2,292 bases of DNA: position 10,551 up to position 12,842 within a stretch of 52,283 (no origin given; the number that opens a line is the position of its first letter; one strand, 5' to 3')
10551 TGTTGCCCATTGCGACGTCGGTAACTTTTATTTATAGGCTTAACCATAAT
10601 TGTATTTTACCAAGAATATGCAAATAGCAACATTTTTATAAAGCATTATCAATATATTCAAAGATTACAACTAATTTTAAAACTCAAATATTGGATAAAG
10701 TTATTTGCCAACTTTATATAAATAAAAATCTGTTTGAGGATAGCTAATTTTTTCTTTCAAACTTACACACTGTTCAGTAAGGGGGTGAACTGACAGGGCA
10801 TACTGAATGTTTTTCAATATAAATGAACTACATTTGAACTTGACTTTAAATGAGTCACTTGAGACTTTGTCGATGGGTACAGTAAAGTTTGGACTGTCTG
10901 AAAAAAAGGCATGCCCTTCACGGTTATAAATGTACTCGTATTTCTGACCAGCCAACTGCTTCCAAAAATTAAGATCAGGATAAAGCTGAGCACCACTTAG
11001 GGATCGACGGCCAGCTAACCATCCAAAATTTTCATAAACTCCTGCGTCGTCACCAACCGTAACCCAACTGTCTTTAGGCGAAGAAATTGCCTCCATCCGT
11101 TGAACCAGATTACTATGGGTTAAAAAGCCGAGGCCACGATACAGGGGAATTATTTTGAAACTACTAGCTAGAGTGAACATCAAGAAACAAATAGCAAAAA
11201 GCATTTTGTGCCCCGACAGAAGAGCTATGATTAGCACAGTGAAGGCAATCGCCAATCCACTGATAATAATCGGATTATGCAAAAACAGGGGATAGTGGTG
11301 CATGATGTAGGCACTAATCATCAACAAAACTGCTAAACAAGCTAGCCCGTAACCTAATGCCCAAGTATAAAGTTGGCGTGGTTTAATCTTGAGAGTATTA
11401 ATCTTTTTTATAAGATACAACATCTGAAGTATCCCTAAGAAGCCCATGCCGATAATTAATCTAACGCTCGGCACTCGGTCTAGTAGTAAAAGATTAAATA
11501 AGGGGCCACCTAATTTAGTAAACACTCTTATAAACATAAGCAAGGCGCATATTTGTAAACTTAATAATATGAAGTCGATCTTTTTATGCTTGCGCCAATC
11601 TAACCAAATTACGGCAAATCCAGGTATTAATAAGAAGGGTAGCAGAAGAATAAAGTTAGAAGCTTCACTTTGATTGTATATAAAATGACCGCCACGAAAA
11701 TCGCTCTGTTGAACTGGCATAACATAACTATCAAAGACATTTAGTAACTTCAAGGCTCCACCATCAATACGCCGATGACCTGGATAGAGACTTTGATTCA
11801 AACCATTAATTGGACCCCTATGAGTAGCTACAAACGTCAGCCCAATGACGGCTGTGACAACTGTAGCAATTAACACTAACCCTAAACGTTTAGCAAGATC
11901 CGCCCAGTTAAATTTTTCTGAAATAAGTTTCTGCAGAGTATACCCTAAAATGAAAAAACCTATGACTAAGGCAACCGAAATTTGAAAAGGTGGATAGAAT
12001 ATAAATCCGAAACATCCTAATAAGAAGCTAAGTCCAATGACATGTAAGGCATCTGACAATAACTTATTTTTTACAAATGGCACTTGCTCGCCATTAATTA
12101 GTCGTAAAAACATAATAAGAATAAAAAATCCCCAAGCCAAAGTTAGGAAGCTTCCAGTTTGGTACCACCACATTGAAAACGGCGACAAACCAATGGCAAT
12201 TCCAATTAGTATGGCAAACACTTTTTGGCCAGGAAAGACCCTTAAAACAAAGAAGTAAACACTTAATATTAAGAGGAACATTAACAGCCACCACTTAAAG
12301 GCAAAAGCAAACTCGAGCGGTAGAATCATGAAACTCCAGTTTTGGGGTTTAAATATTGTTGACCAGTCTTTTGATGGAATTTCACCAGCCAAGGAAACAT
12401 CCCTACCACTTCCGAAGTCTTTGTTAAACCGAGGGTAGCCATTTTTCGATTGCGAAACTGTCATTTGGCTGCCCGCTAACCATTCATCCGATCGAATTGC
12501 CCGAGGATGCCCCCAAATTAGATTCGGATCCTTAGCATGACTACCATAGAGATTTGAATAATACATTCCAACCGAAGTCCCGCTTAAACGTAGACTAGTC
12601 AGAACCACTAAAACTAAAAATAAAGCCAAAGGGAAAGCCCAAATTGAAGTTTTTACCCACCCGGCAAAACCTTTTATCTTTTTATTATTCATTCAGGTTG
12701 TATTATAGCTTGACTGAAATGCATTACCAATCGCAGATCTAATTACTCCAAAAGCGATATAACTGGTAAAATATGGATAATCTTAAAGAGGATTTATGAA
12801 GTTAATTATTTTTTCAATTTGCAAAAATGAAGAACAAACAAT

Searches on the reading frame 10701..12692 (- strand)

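Call 48: search_protein_families(library=pfam, proteins=[window:10701-12692:-], max_evalue=0.00001)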
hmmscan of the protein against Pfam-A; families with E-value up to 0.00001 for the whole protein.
window:10701-12692:- (663 aa): 2 families
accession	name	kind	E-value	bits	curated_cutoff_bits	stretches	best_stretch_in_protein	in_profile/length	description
PF24677.1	DUF7657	-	6.8e-76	256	26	1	23-429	6-400/401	Domain of unknown function (DUF7657)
PF24672.1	DUF7654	-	1.3e-19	70.7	27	1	524-661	2-141/145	Domain of unknown function (DUF7654)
